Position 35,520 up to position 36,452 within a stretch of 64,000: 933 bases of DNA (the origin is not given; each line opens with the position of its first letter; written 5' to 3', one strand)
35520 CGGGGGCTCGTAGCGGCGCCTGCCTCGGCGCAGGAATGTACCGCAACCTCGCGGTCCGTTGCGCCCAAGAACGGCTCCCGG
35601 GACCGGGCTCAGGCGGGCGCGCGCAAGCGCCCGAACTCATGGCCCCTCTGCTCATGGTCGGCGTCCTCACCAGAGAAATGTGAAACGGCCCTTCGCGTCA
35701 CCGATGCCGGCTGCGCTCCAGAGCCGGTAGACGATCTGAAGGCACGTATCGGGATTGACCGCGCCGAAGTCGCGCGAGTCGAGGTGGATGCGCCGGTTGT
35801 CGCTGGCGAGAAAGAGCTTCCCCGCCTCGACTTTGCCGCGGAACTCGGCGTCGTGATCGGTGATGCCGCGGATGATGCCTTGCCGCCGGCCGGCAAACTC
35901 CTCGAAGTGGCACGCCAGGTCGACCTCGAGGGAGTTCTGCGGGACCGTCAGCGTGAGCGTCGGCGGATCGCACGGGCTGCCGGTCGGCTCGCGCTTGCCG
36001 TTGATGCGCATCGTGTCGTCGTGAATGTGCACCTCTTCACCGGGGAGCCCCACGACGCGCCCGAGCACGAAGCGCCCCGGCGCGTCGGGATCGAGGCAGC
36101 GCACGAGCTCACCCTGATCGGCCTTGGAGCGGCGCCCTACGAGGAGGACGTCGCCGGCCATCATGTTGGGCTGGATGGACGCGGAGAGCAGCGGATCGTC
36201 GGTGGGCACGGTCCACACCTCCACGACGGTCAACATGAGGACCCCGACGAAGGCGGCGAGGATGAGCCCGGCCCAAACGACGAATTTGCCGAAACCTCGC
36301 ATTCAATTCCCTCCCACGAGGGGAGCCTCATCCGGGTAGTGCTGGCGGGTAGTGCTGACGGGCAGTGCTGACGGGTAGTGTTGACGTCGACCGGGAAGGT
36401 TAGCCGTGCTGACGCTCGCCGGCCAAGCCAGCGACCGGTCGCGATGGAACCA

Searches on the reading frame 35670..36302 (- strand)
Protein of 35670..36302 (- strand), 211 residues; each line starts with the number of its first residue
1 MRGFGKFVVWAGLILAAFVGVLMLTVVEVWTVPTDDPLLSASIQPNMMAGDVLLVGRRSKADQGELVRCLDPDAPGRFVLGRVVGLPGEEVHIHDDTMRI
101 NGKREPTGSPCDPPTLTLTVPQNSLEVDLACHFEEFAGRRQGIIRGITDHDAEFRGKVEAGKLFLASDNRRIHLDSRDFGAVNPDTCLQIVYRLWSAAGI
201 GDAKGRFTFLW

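Call 10: search_protein_families(library=pfam, proteins=[window:35670-36302:-])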
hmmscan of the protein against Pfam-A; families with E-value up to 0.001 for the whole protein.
window:35670-36302:- (211 aa): 1 family
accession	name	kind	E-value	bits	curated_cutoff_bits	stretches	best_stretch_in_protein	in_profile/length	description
PF10502.14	Peptidase_S26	-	2.1e-17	64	22.9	1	14-186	10-158/168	Signal peptidase, peptidase S26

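Call 11: find_encoding_contigs(protein=window:35670-36302:-, flank=10000, max_places=10)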
Protein window:35670-36302:- (211 aa): 6 contigs read that carry it; 6 places shown.
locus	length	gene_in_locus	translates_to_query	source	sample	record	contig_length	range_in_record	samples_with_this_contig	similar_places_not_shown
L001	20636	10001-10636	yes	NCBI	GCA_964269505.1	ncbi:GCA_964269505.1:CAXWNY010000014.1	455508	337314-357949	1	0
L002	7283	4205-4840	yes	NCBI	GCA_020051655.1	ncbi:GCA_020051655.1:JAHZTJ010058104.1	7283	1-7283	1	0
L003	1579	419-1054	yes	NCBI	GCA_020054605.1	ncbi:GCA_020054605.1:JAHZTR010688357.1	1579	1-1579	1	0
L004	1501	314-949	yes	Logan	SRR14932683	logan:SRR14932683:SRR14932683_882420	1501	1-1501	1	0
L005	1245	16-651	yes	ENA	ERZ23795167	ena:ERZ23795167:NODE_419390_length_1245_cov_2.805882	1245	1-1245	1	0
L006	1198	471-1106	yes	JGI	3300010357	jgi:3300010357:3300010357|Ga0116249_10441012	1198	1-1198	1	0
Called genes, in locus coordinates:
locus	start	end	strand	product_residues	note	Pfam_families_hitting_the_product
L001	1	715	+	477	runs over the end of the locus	-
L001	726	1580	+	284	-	PF02668:TauD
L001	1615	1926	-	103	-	PF07719:TPR_2 (faint), PF13428:TPR_14 (faint)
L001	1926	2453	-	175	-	PF00156:Pribosyltran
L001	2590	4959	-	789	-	PF03772:Competence, PF00753:Lactamase_B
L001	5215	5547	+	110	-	-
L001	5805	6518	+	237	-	PF04542:Sigma70_r2, PF08281:Sigma70_r4_2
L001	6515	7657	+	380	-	PF04773:FecR (weak)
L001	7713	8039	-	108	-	PF07238:PilZ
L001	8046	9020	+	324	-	-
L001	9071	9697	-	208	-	PF00188:CAP (weak)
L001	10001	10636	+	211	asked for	PF10502:Peptidase_S26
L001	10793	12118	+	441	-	PF12773:DZR (faint), PF16697:Yop-YscD_cpl (faint), PF00498:FHA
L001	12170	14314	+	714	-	PF03190:Thioredox_DsbH, PF13899:Thioredoxin_7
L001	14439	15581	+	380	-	PF00149:Metallophos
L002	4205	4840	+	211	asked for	PF10502:Peptidase_S26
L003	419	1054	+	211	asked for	PF10502:Peptidase_S26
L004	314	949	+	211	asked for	PF10502:Peptidase_S26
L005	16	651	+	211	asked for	PF10502:Peptidase_S26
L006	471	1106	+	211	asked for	PF10502:Peptidase_S26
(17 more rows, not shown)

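Call 13: find_related_loci(query=window:35670-36302:-, collection=genome_contigs, flank=4000)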
Query window:35670-36302:- (211 aa) in genome_contigs; peptide patterns used: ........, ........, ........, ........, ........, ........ (x = any residue, [..] = any of these).
70 stretches matched a pattern, but none encodes a relative of the query by tblastn (E <= 1e-3).

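Call 14: find_homologous_proteins(query=window:35670-36302:-, max_evalue=1e-10)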
Query window:35670-36302:- (211 aa): 120 proteins with E <= 1e-10 among 606 candidates.
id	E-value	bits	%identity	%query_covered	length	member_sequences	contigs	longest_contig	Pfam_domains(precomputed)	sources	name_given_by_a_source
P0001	8.2e-140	482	100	100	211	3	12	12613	PF10502.15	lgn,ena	-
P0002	1.0e-101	357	72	99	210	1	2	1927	PF10502.15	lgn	-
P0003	5.2e-99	348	71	99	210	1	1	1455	PF10502.15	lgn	-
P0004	1.2e-97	344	70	100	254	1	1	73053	PF10502.15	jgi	jgi:signal peptidase I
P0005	1.8e-97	343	68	100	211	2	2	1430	PF10502.15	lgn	-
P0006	7.8e-97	341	68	100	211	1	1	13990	PF10502.15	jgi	jgi:signal peptidase I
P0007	1.8e-94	333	67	100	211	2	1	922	PF10502.15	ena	-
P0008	3.6e-94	332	66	100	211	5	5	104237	PF10502.15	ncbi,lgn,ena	ncbi:MAG: signal peptidase I [Polyangiaceae bacterium]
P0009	1.7e-92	327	66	100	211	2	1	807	PF10502.15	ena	-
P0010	2.5e-88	313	64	100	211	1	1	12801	PF10502.15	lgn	-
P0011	3.0e-59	218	49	100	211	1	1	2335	PF10502.15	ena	-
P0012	8.9e-58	213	47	100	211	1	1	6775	PF10502.15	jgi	jgi:signal peptidase I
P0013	1.7e-57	213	47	98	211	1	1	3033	PF10502.15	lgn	-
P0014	2.2e-54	202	44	100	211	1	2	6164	PF10502.15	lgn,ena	-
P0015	5.2e-54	201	45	100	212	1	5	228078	PF10502.15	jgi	jgi:signal peptidase I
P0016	1.0e-53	200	44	100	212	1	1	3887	PF10502.15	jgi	jgi:signal peptidase I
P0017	2.3e-53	199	45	98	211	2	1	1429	PF10502.15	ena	-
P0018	2.4e-53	199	45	100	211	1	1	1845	PF10502.15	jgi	jgi:signal peptidase I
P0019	6.1e-53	198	45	100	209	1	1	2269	PF10502.15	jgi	jgi:signal peptidase I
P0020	9.6e-53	197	48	98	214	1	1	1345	PF10502.15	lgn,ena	-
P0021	1.4e-52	196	46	98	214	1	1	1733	PF10502.15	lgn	-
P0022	2.3e-52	196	46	98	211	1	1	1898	PF10502.15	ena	-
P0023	1.8e-51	193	46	100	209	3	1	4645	PF10502.15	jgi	jgi:signal peptidase I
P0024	3.0e-51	192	47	100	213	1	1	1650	PF10502.15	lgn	-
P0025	3.5e-51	192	43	100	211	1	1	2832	PF10502.15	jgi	jgi:signal peptidase I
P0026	3.9e-51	192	45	99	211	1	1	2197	PF10502.15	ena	-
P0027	8.0e-51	191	48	98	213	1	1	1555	PF10502.15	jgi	jgi:signal peptidase I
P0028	1.6e-50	190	44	88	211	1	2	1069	PF10502.15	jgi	jgi:signal peptidase I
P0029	1.6e-50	190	45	98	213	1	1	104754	PF10502.15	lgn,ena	-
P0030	1.8e-50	190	42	100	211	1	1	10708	PF10502.15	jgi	jgi:signal peptidase I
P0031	2.0e-50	189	45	98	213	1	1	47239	PF10502.15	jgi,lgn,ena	-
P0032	2.4e-50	189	45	100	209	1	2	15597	PF10502.15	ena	-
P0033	2.6e-50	189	44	98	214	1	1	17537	PF10502.15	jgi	jgi:signal peptidase I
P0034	3.2e-50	189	43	100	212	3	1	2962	PF10502.15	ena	-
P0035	4.6e-50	188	45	100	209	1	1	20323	PF10502.15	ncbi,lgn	-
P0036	9.8e-50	187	45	100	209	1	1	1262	PF10502.15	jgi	-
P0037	1.1e-49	187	42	100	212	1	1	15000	PF10502.15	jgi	jgi:signal peptidase I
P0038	1.5e-49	187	42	100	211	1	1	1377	PF10502.15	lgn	-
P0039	2.2e-49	186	45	100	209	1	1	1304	PF10502.15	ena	-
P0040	2.8e-49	186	46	100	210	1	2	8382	PF10502.15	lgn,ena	-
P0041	6.6e-49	184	47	97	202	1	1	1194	PF10502.15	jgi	jgi:signal peptidase I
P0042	1.0e-48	184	46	97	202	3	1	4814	PF10502.15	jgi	jgi:signal peptidase I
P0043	2.3e-48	183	43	100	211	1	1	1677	PF10502.15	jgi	jgi:signal peptidase I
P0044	2.7e-48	183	44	98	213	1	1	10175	PF10502.15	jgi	jgi:signal peptidase I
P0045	6.6e-48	181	43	98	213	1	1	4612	PF10502.15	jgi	jgi:signal peptidase I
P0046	6.7e-48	181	44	100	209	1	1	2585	PF10502.15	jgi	jgi:signal peptidase I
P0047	8.2e-48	181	43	100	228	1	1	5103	PF10502.15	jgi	jgi:signal peptidase I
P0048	9.5e-48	181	45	100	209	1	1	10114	PF10502.15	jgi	jgi:signal peptidase I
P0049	1.0e-47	181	45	90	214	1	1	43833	PF10502.15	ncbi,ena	-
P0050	2.1e-47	180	48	88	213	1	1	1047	PF10502.15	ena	-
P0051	2.2e-47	179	45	100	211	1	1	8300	PF10502.15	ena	-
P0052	2.6e-47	179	44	100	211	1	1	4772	PF10502.15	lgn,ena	-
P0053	2.9e-47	179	43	96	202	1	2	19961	PF10502.15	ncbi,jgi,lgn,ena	-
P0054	4.5e-47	178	43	98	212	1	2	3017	PF10502.15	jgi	-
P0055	5.0e-47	178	43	100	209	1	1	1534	PF10502.15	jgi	jgi:signal peptidase I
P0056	5.8e-47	178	43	100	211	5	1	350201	PF10502.15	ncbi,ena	-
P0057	1.3e-46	177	45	97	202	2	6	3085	PF10502.15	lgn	-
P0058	1.7e-46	177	43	98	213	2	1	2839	PF10502.15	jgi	-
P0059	1.9e-46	176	45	100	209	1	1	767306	PF10502.15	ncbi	-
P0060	2.3e-46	176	43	97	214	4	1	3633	PF10502.15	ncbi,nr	ncbi:MAG TPA: signal peptidase I [Polyangiaceae bacterium]|nr:signal peptidase I [Polyangiaceae bact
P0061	3.4e-46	176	41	100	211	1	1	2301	PF10502.15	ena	-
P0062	3.4e-46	176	45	100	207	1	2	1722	PF10502.15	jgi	-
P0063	6.0e-46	175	43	100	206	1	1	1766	PF10502.15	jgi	jgi:signal peptidase I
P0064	1.5e-45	173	44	100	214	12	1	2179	PF10502.15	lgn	-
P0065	1.9e-45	173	44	100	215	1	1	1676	PF10502.15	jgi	jgi:signal peptidase I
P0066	4.5e-45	172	46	90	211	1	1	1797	PF10502.15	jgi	jgi:signal peptidase I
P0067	7.1e-45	171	44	98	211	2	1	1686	PF10502.15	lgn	-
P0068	7.4e-45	171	41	98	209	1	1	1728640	PF10502.15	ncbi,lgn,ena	-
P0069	2.0e-44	170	44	100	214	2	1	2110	PF10502.15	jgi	jgi:signal peptidase I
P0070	4.8e-44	169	43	100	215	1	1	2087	PF10502.15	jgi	jgi:signal peptidase I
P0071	5.5e-44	168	41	100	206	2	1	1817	PF10502.15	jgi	jgi:signal peptidase I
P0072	1.4e-43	167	43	100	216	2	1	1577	PF10502.15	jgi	jgi:signal peptidase I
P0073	1.6e-43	167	43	94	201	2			PF10502.15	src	-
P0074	1.8e-43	167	45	87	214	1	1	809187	PF10502.15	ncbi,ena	-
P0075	3.1e-43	166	42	100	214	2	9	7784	PF10502.15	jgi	jgi:signal peptidase I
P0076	5.2e-43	165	42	100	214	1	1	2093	PF10502.15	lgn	-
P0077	9.6e-43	164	42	100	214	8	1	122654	PF10502.15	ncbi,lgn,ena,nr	ncbi:MAG TPA: signal peptidase I [Polyangiaceae bacterium]|nr:signal peptidase I [Polyangiaceae bact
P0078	1.2e-42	164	43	100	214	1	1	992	PF10502.15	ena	-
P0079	3.1e-42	163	41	100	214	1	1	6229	PF10502.15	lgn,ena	-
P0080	4.6e-42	162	39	100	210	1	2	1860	PF10502.15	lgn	-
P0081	9.1e-42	161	48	85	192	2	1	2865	PF10502.15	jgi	jgi:signal peptidase I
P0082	1.3e-41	161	47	79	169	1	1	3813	PF10502.15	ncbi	ncbi:MAG: signal peptidase I, partial [Polyangiaceae bacterium]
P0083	8.4e-41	158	41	100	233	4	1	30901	PF10502.15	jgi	jgi:signal peptidase I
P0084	1.0e-40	158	42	99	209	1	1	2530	PF10502.15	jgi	jgi:signal peptidase I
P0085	8.8e-40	155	43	97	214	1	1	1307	PF10502.15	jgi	jgi:signal peptidase I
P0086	7.4e-39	152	39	100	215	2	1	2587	PF10502.15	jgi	jgi:signal peptidase I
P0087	1.0e-37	148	41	100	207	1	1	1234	PF10502.15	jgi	jgi:signal peptidase I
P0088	1.3e-37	148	38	100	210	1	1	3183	PF10502.15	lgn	-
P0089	5.9e-37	145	40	94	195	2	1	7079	PF10502.15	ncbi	-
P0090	8.7e-37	145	39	96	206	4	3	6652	PF10502.15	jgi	jgi:signal peptidase I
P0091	1.7e-36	144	39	100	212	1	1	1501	PF10502.15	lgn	-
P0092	4.2e-36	143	41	100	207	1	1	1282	PF10502.15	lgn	-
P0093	4.4e-36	143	39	100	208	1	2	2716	PF10502.15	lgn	-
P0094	8.6e-36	142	42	100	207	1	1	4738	PF10502.15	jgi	jgi:signal peptidase I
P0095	1.1e-35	141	39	96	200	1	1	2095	PF10502.15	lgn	-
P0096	2.8e-35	140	40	98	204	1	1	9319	PF10502.15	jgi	jgi:signal peptidase I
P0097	4.1e-35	139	38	100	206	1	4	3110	PF10502.15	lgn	-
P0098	1.2e-34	138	41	100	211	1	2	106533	PF10502.15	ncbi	ncbi:MAG: signal peptidase I [Polyangiaceae bacterium]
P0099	5.6e-34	136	39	100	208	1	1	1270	PF10502.15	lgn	-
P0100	6.6e-34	135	37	100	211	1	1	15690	PF10502.15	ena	-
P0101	1.3e-33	135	40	100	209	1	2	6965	PF10502.15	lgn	-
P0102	1.8e-33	134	39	100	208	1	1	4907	PF10502.15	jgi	jgi:signal peptidase I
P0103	3.3e-33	133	36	100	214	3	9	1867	PF10502.15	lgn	-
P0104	5.8e-33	132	39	100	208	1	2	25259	PF10502.15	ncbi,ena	-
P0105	6.9e-33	132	37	100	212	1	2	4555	PF10502.15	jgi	-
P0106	1.1e-32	131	41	96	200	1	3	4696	PF10502.15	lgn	-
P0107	2.1e-32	131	41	98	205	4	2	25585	PF10502.15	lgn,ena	-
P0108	4.0e-32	130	37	100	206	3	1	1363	PF10502.15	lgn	-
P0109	6.9e-32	129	40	100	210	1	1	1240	PF10502.15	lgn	-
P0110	8.6e-32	129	37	100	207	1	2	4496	PF10502.15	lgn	-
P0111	3.0e-31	127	39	100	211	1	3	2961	PF10502.15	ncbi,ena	-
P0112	1.2e-30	125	37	100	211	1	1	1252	PF10502.15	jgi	-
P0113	4.8e-29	120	37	99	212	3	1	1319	PF10502.15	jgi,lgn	jgi:signal peptidase I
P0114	4.9e-29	120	38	99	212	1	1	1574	PF10502.15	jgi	jgi:signal peptidase I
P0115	3.6e-28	117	35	100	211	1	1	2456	PF10502.15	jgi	jgi:signal peptidase I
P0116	1.1e-27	115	35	100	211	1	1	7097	PF10502.15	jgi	jgi:signal peptidase I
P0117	2.2e-27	114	39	100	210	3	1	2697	PF10502.15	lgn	-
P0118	6.1e-26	109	38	88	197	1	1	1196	PF10502.15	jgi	jgi:signal peptidase I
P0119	2.4e-20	91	41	68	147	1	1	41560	PF10502.15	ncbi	-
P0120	1.4e-19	89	35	83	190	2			PF10502.15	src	-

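Call 15: find_encoding_contigs(protein=P0004, flank=3000, max_places=3)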
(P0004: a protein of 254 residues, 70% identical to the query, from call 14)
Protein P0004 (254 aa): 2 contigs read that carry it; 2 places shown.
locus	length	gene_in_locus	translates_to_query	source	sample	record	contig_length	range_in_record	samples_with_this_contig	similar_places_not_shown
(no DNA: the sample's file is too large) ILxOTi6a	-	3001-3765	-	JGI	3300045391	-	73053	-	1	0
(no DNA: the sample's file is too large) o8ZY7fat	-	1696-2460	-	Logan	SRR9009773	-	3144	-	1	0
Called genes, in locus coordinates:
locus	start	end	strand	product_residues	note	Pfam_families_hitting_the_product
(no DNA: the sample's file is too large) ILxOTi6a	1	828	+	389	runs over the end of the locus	PF04773:FecR (weak)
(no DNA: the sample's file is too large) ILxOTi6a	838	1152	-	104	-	PF07238:PilZ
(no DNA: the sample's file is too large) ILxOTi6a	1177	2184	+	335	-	-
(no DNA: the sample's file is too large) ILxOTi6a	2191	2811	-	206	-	-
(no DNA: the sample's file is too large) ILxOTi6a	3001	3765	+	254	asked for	PF10502:Peptidase_S26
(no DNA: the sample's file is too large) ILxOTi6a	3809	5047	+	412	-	PF12773:DZR (faint), PF18912:DZR_2 (faint), PF16697:Yop-YscD_cpl (faint), PF00498:FHA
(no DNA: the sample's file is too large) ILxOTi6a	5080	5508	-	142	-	-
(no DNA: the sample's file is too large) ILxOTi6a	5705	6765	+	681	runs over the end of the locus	PF03190:Thioredox_DsbH, PF13899:Thioredoxin_7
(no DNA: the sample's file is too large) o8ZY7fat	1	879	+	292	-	?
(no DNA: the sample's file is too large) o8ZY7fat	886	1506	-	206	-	-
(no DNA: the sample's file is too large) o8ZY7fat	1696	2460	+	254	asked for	PF10502:Peptidase_S26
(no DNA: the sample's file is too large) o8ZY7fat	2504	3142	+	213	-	?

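Call 16: find_encoding_contigs(protein=P0006, flank=3000, max_places=3)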
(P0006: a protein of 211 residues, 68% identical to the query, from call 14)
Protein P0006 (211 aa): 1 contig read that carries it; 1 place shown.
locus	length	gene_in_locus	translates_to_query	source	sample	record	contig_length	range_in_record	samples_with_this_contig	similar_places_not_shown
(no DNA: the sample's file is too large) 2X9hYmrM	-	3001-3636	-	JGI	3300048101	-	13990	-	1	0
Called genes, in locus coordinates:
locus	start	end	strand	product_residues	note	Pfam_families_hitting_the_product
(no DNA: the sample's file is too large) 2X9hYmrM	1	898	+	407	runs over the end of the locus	PF04773:FecR (weak)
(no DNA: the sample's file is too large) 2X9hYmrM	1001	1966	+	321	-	-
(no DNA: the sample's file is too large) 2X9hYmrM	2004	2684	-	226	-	-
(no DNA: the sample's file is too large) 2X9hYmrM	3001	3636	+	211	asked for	PF10502:Peptidase_S26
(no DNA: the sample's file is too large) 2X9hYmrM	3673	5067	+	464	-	PF12773:DZR (faint), PF16697:Yop-YscD_cpl (faint), PF00498:FHA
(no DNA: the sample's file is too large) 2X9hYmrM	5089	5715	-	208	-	-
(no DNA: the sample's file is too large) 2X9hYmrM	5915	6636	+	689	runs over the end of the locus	PF03190:Thioredox_DsbH, PF13899:Thioredoxin_7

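Call 17: find_encoding_contigs(protein=P0008, flank=3000, max_places=5)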
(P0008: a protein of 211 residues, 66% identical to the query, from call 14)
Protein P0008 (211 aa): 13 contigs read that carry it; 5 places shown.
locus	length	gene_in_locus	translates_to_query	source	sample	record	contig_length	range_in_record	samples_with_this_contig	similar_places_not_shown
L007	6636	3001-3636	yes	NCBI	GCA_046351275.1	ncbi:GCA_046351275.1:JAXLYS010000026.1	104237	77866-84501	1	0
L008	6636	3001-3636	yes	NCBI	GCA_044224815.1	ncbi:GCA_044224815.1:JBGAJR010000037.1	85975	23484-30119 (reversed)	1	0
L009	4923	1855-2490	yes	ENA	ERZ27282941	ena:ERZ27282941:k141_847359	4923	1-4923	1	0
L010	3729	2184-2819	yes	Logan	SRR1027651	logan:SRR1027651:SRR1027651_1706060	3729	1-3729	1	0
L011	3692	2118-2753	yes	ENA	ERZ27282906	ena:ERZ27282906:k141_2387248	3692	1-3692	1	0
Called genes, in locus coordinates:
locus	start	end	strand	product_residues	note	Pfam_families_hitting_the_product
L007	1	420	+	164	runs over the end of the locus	-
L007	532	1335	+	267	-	PF00089:Trypsin, PF13365:Trypsin_2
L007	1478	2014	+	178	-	-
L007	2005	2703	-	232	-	-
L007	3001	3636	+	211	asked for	PF10502:Peptidase_S26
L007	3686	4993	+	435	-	PF12773:DZR (faint), PF16697:Yop-YscD_cpl (faint), PF00498:FHA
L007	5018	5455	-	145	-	-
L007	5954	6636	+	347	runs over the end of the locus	PF00149:Metallophos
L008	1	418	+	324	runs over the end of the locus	-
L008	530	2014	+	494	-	PF00089:Trypsin, PF13365:Trypsin_2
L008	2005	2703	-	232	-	-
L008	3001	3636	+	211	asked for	PF10502:Peptidase_S26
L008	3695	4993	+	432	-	PF12773:DZR (faint), PF16697:Yop-YscD_cpl (faint), PF00498:FHA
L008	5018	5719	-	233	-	-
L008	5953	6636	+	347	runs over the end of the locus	PF00149:Metallophos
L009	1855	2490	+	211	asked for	PF10502:Peptidase_S26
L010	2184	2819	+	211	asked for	PF10502:Peptidase_S26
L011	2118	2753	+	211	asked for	PF10502:Peptidase_S26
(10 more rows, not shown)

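Call 18: find_encoding_contigs(protein=P0010, flank=3000, max_places=3)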
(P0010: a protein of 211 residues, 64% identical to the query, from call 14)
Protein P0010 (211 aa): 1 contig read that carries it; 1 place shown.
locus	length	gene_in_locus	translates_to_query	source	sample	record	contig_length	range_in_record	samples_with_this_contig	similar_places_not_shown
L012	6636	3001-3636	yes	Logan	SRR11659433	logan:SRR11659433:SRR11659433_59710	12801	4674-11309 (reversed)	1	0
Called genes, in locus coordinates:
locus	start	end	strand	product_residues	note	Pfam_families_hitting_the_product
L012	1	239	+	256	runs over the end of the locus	PF04542:Sigma70_r2, PF08281:Sigma70_r4_2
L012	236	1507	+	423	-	PF04773:FecR (weak)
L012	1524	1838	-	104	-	PF07238:PilZ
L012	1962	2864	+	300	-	-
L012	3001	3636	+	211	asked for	PF10502:Peptidase_S26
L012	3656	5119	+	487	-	PF12773:DZR (faint), PF16697:Yop-YscD_cpl (faint), PF00498:FHA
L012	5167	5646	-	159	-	-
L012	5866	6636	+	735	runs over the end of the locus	PF03190:Thioredox_DsbH, PF13899:Thioredoxin_7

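Call 20: find_encoding_contigs(protein=P0002, flank=2000, max_places=3)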
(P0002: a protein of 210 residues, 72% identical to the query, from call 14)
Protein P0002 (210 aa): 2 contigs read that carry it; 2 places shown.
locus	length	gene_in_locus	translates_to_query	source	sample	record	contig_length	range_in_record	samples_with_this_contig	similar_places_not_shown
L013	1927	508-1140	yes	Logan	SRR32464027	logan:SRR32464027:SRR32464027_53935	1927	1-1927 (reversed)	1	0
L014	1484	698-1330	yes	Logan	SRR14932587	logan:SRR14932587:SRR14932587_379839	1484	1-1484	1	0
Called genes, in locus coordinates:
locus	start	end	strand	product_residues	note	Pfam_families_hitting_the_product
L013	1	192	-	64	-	?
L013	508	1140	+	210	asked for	PF10502:Peptidase_S26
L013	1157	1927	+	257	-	?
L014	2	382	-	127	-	?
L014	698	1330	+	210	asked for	PF10502:Peptidase_S26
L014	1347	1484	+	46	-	?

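Call 21: find_encoding_contigs(protein=P0003, flank=2000, max_places=3)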
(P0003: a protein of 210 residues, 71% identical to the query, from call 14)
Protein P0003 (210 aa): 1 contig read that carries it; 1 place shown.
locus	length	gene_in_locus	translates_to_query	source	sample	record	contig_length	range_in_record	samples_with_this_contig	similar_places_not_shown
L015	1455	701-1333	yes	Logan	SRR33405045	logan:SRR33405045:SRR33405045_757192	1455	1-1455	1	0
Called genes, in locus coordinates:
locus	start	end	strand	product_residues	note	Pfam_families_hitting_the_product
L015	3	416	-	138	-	?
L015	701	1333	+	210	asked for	PF10502:Peptidase_S26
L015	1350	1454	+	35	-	?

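Call 22: find_encoding_contigs(protein=P0005, flank=2000, max_places=3)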
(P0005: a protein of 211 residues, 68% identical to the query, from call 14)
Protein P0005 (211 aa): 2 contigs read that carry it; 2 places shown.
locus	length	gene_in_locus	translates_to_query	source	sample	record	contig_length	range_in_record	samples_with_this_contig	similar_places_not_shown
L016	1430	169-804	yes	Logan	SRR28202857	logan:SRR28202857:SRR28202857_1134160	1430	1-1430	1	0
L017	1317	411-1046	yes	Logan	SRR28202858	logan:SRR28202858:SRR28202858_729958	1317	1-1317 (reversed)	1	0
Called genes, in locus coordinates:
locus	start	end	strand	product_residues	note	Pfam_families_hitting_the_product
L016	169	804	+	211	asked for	PF10502:Peptidase_S26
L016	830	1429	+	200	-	?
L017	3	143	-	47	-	?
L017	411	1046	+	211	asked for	PF10502:Peptidase_S26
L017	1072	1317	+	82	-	?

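Call 34: find_related_loci(query=A2, collection=genome_contigs, flank=1500)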
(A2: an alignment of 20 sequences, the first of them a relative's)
Query A2 (211 aa) in genome_contigs; peptide patterns used: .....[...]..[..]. (x = any residue, [..] = any of these).
364 stretches matched a pattern; 39 encode a relative of the query (tblastn E <= 1e-3); 39 distinct loci.
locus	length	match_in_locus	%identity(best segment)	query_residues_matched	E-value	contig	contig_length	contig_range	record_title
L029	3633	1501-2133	66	1-211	3e-92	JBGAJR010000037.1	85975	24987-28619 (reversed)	MAG: Polyangiaceae bacterium isolate MAG_AAO_H125.41 AAOH125-41_opera_contig_963, whole genome shotgun sequence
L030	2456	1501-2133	47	1-211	3e-62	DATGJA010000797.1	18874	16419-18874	MAG TPA_asm: Polyangiaceae bacterium isolate SMAG_U9821 k141_1192648, whole genome shotgun sequence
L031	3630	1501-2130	45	1-211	2e-59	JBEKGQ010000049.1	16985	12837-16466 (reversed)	MAG: Polyangiaceae bacterium isolate SPRUCE 257 SPRUCE_257_49, whole genome shotgun sequence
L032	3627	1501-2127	43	2-211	2e-58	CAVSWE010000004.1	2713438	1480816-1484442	MAG: uncultured delta proteobacterium isolate MFD05705.bin.2.131 genome assembly, contig: contig_27161, whole genome sho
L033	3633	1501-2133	44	1-211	2e-57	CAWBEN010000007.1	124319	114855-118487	MAG: uncultured delta proteobacterium isolate MFD01213.bin.3.422 genome assembly, contig: contig_51462, whole genome sho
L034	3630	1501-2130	45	1-211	1e-57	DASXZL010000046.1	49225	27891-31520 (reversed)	MAG TPA_asm: Polyangiaceae bacterium isolate SMAG_U4850 k141_3225836, whole genome shotgun sequence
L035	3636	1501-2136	44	1-211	7e-57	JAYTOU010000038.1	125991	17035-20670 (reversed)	MAG: Myxococcales bacterium isolate GFS_4219 GFS_4219_37, whole genome shotgun sequence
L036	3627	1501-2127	43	1-211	1e-56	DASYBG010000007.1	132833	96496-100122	MAG TPA_asm: Polyangiaceae bacterium isolate SMAG_U4901 k141_3044796, whole genome shotgun sequence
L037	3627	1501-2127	46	1-211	1e-56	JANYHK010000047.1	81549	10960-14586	MAG: Myxococcales bacterium isolate GL140_1_metabinner_44 GL140_1_k141_103306, whole genome shotgun sequence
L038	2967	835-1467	43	1-211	2e-55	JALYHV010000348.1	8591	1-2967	MAG: Myxococcota bacterium isolate HIE bin8 SD1475-77_k127_1223049, whole genome shotgun sequence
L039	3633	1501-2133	42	1-211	8e-55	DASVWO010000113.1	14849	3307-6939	MAG TPA_asm: Polyangiaceae bacterium isolate SMAG_U2550 k141_1439432, whole genome shotgun sequence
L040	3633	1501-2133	42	1-211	3e-54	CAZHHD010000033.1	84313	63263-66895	MAG TPA_asm: uncultured Polyangiaceae bacterium isolate binchicken_co284_183 genome assembly, contig: NODE_480_length_84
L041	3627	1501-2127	45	1-211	4e-54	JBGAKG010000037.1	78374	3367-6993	MAG: Polyangiaceae bacterium isolate MAG_AAO_H125.35 AAOH125-35_opera_contig_1067, whole genome shotgun sequence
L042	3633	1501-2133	39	1-211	2e-53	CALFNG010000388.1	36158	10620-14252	MAG TPA_asm: uncultured Myxococcales bacterium isolate ERR1035438_bin.42_CONCOCT_v1.1_MAG genome assembly, contig: ERZ17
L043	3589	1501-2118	44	1-208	2e-53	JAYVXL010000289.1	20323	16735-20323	MAG: Myxococcales bacterium isolate GL85_DN_concoct_37 GL85_DN_concoct_37_288, whole genome shotgun sequence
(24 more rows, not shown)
